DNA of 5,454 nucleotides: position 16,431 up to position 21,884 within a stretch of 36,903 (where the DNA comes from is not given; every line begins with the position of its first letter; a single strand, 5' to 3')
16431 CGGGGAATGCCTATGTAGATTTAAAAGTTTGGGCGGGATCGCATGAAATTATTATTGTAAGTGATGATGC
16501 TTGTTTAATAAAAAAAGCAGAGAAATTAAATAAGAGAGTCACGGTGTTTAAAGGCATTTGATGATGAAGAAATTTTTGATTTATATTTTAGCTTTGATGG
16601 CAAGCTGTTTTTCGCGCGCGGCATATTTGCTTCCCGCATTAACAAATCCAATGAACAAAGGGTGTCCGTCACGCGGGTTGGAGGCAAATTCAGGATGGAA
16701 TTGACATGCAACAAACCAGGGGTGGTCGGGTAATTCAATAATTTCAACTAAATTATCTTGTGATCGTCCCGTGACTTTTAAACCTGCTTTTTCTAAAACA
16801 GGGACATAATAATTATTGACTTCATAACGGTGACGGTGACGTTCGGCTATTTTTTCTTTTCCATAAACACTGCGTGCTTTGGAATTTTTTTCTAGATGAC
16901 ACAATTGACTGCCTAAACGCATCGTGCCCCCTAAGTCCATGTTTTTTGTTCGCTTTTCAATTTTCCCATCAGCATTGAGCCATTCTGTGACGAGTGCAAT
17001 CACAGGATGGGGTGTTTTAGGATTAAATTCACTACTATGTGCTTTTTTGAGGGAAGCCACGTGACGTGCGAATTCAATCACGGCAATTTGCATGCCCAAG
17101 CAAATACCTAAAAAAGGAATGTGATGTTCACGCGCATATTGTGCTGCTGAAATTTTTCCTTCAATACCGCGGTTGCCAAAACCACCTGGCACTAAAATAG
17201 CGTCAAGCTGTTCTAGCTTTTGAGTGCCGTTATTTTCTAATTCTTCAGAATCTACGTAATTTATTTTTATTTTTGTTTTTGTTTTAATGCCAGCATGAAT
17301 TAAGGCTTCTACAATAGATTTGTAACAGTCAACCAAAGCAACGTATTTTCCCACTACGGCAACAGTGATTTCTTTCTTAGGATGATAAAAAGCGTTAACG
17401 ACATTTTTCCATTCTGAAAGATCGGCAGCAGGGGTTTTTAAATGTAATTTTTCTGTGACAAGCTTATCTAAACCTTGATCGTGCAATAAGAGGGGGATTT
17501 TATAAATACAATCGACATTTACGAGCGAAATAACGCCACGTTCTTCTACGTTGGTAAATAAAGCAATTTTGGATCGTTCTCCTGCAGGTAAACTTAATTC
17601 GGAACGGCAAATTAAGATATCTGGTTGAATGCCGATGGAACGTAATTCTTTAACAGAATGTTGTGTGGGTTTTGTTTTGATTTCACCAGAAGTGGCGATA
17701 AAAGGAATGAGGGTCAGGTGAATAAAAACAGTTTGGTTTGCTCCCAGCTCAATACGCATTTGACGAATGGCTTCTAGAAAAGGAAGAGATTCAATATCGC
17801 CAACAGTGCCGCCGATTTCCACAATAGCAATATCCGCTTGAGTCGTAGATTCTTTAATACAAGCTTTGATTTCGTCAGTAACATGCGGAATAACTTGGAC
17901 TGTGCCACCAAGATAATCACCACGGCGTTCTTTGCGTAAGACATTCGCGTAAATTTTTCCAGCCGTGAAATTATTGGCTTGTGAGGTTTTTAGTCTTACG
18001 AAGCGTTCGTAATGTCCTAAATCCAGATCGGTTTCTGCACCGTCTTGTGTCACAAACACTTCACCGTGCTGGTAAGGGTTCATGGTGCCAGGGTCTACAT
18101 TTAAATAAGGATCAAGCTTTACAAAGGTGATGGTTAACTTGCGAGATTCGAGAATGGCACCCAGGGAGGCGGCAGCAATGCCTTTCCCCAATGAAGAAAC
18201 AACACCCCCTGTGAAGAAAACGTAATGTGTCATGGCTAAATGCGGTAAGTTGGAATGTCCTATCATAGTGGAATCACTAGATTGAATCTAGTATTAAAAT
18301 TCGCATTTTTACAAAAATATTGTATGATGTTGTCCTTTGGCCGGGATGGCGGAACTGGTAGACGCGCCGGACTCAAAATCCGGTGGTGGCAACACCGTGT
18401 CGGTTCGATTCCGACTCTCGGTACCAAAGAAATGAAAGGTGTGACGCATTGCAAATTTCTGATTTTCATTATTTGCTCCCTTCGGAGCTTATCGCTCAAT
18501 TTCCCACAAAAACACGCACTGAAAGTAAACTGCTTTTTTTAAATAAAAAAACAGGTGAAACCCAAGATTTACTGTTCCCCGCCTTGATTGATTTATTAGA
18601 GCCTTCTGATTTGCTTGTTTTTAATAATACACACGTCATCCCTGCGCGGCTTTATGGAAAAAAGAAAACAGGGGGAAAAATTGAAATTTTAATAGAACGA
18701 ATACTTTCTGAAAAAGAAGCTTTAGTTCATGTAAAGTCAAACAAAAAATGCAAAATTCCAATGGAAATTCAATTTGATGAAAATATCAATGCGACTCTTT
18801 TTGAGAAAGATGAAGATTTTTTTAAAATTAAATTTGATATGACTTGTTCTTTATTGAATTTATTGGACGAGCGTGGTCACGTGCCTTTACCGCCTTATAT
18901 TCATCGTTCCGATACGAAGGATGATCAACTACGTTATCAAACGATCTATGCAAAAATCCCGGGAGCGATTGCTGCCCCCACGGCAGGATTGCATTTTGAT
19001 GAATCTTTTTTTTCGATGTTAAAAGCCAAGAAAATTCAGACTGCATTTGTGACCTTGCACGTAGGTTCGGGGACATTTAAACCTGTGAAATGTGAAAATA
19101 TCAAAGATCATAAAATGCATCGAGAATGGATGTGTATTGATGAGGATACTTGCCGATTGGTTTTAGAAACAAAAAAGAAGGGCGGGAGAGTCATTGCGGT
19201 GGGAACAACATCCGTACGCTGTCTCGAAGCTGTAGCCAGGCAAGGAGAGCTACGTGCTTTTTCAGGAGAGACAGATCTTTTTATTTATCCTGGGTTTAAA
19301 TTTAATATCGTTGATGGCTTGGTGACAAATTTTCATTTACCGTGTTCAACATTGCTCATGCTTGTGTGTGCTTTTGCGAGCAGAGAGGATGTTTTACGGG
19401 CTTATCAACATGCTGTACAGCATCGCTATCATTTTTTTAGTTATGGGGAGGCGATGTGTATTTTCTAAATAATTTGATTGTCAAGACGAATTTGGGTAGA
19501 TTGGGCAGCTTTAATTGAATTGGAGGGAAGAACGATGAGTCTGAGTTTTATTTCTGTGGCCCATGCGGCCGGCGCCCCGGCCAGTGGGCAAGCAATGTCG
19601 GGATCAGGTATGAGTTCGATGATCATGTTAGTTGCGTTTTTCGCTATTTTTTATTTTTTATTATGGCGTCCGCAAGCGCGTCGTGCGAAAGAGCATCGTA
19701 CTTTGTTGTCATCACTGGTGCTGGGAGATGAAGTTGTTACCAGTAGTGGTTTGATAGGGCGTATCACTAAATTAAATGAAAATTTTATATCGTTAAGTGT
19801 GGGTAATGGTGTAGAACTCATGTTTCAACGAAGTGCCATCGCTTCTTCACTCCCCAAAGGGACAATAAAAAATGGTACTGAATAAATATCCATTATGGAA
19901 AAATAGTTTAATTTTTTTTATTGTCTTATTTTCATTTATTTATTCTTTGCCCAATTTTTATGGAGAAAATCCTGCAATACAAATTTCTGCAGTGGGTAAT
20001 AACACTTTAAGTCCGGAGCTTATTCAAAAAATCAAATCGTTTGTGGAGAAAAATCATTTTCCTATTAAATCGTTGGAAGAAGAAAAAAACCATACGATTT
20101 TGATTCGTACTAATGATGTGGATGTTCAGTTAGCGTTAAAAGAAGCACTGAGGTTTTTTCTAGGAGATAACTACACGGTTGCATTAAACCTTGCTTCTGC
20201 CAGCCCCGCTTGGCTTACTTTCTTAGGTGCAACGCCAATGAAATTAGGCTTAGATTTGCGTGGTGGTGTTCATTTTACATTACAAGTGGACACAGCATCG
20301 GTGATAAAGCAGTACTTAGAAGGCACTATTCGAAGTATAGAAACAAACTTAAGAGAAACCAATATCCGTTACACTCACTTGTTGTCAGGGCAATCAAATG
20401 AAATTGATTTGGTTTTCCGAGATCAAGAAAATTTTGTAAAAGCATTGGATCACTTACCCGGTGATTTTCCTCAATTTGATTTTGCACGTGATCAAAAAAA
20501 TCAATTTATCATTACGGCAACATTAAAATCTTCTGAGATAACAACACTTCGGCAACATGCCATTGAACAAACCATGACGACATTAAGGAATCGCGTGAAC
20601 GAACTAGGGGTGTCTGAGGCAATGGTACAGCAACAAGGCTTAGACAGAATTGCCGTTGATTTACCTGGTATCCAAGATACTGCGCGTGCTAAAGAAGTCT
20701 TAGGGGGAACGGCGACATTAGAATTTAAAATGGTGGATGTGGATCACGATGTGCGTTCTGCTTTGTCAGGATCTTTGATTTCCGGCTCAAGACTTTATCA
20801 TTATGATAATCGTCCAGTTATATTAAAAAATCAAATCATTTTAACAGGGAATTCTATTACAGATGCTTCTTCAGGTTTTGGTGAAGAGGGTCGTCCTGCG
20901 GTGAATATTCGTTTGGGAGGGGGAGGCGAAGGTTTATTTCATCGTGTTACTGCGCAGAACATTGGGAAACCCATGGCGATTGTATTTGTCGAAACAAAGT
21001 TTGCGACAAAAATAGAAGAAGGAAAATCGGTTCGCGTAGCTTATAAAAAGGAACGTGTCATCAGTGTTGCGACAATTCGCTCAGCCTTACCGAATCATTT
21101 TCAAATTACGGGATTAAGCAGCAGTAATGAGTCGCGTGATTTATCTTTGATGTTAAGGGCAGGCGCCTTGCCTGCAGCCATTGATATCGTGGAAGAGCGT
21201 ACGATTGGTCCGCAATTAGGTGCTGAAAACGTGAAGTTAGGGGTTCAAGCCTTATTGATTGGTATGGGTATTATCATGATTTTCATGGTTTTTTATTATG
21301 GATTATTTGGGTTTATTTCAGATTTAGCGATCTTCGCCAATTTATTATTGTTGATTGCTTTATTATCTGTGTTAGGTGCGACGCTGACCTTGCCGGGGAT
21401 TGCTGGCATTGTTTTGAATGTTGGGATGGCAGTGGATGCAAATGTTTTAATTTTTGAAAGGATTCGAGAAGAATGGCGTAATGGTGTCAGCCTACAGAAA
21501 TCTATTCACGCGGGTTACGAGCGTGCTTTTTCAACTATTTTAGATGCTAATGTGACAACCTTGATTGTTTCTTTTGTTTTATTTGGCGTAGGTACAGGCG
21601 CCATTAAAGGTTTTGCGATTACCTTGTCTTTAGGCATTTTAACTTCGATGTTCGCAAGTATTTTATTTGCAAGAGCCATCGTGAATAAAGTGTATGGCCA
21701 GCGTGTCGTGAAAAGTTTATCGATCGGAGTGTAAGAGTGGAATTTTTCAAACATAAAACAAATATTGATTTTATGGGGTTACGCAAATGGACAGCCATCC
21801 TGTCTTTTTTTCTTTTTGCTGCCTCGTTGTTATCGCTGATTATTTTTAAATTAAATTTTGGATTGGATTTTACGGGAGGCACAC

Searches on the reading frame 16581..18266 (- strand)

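Call 9: search_protein_families(library=ncbifam, proteins=[window:16581-18266:-])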
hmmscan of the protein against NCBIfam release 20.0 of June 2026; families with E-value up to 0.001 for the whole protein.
window:16581-18266:- (561 aa): 14 families
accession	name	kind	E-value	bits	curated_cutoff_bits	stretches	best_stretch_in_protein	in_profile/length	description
NF003792.0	PRK05380.1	equivalog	1.1e-255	849.4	308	1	12-551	2-532/534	CTP synthase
TIGR00337.1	PyrG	equivalog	5.6e-245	813.9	462.75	1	12-544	2-526/526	glutamine hydrolyzing CTP synthase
NF004836.1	PRK06186.1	equivalog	8.8e-46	155.9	260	1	300-544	1-226/228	CTP synthase C-terminal region-related (seleno)protein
TIGR01368.1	CPSaseIIsmall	equivalog_domain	5.6e-10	38.7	307.35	1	308-413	177-277/361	glutamine-hydrolyzing carbamoyl-phosphate synthase small subunit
NF001975.0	PRK00758.1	equivalog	4.6e-09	36.1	198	1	339-409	27-95/185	GMP synthase subunit A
NF008471.0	PRK11366.1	equivalog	4.6e-09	36.1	266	1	494-553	192-252/254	gamma-glutamyl-gamma-aminobutyrate hydrolase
NF009475.0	PRK12838.1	equivalog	3.1e-07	29.7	221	1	210-413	70-271/359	carbamoyl phosphate synthase small subunit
NF005849.0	PRK07765.1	equivalog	3.7e-07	29.6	308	1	309-403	3-97/219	aminodeoxychorismate/anthranilate synthase component II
TIGR00888.1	guaA_Nterm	equivalog_domain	6.1e-07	29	172.15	1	349-408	35-96/188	glutamine-hydrolyzing GMP synthase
TIGR01823.1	PabB-fungal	equivalog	1.2e-05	23.8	442.55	1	309-399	8-103/742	aminodeoxychorismate synthase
NF011201.0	PRK14607.1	equivalog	1.3e-05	24.1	670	0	309-408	2-99/534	bifunctional anthranilate synthase component II/anthranilate phosphoribosyltransferase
TIGR01855.1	IMP_synth_hisH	equivalog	1.5e-05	24.9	105.4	0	335-395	18-84/198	imidazole glycerol phosphate synthase subunit HisH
NF000848.1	PRK00074.1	equivalog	0.00021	20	400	0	348-409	37-94/512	glutamine-hydrolyzing GMP synthase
NF010081.0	PRK13566.1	equivalog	0.00041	18.7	645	0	299-408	521-626/729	anthranilate synthase component I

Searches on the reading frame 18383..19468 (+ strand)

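Call 9: search_protein_families(library=ncbifam, proteins=[window:18383-19468:+])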
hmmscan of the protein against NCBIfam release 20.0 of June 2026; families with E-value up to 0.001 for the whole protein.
window:18383-19468:+ (361 aa): 3 families
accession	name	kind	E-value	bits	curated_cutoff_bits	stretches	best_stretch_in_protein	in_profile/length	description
NF001140.0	PRK00147.1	equivalog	1.4e-140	468.1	324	1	24-361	2-343/346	tRNA preQ1(34) S-adenosylmethionine ribosyltransferase-isomerase QueA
TIGR00113.1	queA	equivalog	1.5e-132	441.8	267.45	1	24-360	3-344/345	tRNA preQ1(34) S-adenosylmethionine ribosyltransferase-isomerase QueA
NF002398.0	PRK01424.1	equivalog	4.2e-91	305.9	588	2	176-359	178-361/366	tRNA preQ1(34) S-adenosylmethionine ribosyltransferase-isomerase QueA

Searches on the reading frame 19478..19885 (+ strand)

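Call 75: search_protein_families(library=pfam, proteins=[window:19478-19885:+], max_evalue=0.00001)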
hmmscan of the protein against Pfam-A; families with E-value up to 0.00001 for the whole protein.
window:19478-19885:+ (135 aa): 1 family
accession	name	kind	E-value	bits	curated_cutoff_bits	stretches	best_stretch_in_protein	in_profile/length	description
PF02699.20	YajC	-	3.7e-27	94.5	28.2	1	47-122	2-77/78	Preprotein translocase subunit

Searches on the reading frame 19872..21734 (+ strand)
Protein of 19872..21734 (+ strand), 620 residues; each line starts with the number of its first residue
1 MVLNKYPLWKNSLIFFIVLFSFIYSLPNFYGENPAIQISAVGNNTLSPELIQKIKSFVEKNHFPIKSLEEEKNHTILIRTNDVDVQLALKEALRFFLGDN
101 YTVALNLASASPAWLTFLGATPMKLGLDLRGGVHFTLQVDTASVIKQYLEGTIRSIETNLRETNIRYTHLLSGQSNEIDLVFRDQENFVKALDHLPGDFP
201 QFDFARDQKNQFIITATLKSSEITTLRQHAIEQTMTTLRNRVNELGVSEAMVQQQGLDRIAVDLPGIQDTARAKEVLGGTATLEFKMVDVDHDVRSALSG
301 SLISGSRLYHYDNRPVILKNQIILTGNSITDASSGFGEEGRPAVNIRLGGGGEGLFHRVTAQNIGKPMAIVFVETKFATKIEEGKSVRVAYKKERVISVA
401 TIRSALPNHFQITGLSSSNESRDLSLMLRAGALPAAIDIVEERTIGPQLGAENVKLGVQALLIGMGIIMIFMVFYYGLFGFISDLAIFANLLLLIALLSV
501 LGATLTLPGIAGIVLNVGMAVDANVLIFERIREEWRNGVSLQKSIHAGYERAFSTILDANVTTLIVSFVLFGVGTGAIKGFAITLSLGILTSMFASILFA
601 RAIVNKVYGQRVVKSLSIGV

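Call 9: search_protein_families(library=ncbifam, proteins=[window:19872-21734:+])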
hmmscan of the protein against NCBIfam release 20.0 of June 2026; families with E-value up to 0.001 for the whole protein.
window:19872-21734:+ (620 aa): 25 families
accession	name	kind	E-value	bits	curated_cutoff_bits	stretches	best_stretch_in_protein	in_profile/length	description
NF009545.0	PRK12933.1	equivalog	2.6e-168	561.3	728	1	2-615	9-601/604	protein translocase subunit SecD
TIGR01129.1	secD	equivalog_domain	8.1e-135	450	244.4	1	125-604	1-397/397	protein translocase subunit SecD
NF009583.0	PRK13024.1-3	subfamily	1.2e-126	423.7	721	1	118-618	36-442/755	protein translocase subunit SecDF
NF011315.0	PRK14726.1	equivalog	4.8e-117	392.2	1249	1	111-617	36-534/855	protein translocase subunit SecDF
NF009585.0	PRK13024.1-5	equivalog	4.3e-96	322.9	1037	2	320-608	379-648/993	protein translocase subunit SecDF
TIGR00916.1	2A0604s01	subfamily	1.2e-72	244.3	148.6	1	352-597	5-231/231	SecD/SecF family protein translocase subunit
NF009580.0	PRK13023.1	equivalog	2.4e-67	227.8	1153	1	229-606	84-446/775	protein translocase subunit SecDF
NF009581.0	PRK13024.1-1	equivalog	6e-65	219.7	1058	2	323-605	124-408/752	protein translocase subunit SecDF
NF009584.0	PRK13024.1-4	equivalog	2e-58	198.4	1171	2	322-605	123-410/759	protein translocase subunit SecDF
NF009540.0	PRK12911.1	equivalog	6.5e-56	189.4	1878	1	395-600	849-1054/1403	bifunctional preprotein translocase subunit SecD/SecF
NF009582.0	PRK13024.1-2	equivalog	1.1e-35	122.8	723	1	393-605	272-485/859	protein translocase subunit SecDF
NF046001.1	SecDF_plasm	equivalog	3.3e-27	94.9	500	1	421-604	318-500/878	protein translocase subunit SecDF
NF006218.0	PRK08343.1-4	subfamily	1e-26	93.7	383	2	318-601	112-383/392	preprotein translocase subunit SecD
TIGR00966.2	transloc_SecF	equivalog_domain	3.7e-24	85.7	160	1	380-604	49-276/279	protein translocase subunit SecF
NF037998.2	RND_1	equivalog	4.2e-21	74.4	400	1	415-604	405-595/1237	protein translocase SecDF, variant type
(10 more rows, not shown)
